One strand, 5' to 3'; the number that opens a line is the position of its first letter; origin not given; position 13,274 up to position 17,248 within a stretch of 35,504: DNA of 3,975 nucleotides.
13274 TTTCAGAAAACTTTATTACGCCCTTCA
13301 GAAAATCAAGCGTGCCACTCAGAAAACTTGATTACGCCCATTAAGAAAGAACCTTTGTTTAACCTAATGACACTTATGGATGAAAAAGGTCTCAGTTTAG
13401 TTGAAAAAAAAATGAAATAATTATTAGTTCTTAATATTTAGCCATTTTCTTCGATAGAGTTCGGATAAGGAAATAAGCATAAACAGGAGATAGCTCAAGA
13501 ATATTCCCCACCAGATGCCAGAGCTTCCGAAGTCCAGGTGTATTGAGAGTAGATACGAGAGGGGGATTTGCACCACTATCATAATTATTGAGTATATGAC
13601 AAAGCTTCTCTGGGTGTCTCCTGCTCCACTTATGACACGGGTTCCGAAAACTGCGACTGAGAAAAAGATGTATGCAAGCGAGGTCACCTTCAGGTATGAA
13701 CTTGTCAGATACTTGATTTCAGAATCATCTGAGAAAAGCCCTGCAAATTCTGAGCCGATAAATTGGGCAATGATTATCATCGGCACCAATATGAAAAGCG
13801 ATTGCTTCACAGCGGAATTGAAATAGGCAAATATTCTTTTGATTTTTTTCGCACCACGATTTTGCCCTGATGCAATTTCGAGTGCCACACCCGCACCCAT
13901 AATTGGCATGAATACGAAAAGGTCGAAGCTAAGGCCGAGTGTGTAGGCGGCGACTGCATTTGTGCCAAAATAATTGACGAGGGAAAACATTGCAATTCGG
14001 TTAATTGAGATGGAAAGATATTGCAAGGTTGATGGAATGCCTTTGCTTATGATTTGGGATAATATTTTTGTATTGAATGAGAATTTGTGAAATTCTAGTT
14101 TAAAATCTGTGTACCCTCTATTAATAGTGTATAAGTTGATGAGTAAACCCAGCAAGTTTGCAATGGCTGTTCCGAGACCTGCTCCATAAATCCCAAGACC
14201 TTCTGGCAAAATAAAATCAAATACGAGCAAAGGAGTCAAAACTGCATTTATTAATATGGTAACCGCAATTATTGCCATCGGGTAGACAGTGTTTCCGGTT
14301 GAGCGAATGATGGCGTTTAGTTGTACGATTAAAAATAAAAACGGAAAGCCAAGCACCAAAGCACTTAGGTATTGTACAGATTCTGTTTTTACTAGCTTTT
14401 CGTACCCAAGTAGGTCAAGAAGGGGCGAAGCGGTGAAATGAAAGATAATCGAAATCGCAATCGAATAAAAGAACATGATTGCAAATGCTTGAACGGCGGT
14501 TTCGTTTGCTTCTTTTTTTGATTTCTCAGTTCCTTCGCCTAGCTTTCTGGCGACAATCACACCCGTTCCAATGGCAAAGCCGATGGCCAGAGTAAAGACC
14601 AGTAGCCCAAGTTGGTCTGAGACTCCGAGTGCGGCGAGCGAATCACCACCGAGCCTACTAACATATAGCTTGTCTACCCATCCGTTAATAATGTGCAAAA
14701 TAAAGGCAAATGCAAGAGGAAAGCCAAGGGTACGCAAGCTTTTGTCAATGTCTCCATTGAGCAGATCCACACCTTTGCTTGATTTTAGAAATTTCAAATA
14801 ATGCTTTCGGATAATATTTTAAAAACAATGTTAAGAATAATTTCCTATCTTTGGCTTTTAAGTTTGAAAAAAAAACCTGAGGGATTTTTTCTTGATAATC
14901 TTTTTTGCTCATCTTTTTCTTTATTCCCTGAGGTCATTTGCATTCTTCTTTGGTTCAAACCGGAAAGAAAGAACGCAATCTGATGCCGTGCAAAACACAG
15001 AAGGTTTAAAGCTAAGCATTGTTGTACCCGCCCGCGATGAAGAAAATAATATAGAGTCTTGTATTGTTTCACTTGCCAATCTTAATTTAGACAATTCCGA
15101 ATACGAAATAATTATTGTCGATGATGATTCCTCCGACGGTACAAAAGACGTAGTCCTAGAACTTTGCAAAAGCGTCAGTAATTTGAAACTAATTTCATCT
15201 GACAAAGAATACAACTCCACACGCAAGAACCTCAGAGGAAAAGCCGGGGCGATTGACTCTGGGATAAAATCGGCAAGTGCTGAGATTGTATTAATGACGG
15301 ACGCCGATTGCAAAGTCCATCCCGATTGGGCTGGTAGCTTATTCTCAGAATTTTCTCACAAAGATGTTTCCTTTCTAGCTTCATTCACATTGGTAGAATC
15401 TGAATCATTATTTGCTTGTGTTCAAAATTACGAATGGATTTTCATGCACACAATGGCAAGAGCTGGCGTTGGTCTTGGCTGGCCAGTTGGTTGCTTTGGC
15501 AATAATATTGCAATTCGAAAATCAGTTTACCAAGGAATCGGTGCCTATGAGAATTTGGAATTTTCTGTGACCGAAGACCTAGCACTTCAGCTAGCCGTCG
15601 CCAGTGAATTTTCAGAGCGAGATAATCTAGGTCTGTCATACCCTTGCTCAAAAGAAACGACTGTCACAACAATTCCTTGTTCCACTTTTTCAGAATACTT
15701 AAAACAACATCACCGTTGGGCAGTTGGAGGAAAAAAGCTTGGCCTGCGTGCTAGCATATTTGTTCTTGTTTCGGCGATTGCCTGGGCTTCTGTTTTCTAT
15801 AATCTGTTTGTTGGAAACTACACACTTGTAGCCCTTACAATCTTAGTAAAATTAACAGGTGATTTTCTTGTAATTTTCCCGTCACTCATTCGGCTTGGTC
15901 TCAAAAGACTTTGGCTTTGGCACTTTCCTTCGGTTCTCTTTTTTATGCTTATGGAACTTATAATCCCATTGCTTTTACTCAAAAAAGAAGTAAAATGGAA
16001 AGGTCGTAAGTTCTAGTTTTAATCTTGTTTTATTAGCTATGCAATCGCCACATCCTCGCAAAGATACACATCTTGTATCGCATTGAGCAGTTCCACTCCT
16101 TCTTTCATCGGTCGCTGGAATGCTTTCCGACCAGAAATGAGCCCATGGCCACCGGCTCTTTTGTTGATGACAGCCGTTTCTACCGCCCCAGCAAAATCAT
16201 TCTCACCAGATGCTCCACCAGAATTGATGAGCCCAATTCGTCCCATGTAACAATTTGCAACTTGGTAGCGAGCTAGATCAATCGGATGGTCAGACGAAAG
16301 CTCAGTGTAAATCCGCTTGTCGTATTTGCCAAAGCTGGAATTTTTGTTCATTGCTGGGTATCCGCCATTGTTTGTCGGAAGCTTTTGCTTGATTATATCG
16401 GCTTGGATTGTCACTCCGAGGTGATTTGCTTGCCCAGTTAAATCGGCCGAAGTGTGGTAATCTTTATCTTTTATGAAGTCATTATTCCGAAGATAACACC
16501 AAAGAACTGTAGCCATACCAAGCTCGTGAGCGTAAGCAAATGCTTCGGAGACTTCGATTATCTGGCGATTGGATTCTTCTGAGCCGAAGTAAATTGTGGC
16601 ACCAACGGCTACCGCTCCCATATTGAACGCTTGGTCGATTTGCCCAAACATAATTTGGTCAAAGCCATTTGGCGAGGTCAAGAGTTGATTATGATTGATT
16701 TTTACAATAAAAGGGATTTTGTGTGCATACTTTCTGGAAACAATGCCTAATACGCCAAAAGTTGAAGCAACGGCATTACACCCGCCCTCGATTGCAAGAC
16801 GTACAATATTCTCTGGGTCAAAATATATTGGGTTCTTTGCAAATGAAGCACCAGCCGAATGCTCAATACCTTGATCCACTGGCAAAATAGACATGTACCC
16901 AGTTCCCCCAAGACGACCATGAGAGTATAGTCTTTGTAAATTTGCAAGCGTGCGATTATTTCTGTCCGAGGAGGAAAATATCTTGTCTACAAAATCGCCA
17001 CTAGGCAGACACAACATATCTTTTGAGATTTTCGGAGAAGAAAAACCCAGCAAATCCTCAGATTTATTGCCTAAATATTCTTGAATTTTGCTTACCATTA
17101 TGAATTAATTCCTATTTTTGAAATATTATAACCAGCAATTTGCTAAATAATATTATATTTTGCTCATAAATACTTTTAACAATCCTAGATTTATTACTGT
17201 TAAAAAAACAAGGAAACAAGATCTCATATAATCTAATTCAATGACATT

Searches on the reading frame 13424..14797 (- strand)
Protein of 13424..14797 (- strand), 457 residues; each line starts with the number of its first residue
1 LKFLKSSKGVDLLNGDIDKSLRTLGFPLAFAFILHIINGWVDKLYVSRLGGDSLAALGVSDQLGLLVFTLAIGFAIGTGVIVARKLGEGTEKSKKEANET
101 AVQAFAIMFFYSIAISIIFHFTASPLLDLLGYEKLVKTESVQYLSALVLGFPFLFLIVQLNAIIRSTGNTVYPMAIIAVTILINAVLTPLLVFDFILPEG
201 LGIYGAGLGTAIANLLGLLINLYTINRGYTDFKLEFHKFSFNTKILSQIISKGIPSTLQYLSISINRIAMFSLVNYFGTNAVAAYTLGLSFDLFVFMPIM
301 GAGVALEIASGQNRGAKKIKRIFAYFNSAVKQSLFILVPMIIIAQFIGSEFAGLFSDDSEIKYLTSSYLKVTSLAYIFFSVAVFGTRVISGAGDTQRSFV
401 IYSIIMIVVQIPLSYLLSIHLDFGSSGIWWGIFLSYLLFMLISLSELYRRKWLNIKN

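Call 43: search_protein_families(library=pfam, proteins=[window:13424-14797:-], max_evalue=0.0001)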
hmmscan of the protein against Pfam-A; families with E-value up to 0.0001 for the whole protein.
window:13424-14797:- (457 aa): 1 family
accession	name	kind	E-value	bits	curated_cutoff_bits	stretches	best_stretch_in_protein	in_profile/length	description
PF01554.23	MatE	-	7.8e-52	175.7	24.9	2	255-416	1-161/161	MatE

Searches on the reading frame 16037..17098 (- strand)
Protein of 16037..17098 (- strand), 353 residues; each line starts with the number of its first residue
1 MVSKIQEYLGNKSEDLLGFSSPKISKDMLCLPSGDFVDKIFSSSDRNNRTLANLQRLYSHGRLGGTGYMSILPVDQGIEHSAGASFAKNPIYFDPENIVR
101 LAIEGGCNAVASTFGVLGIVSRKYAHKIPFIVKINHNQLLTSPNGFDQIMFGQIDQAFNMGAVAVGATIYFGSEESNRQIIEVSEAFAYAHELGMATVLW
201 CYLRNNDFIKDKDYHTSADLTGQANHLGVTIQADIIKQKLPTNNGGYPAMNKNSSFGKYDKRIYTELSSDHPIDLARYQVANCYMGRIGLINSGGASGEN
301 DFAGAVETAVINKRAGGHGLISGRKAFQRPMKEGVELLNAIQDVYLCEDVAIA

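Call 3: search_protein_families(library=pfam, proteins=[window:16037-17098:-], max_evalue=1)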
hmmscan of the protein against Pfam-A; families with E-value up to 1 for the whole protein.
window:16037-17098:- (353 aa): 2 families
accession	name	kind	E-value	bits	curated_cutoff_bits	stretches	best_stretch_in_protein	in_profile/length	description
PF01791.15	DeoC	-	7.4e-62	209.4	23.8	1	70-329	2-229/229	DeoC/LacD family aldolase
PF11345.13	DUF3147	-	0.036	14.9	23.6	1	160-218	33-91/111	Protein of unknown function (DUF3147)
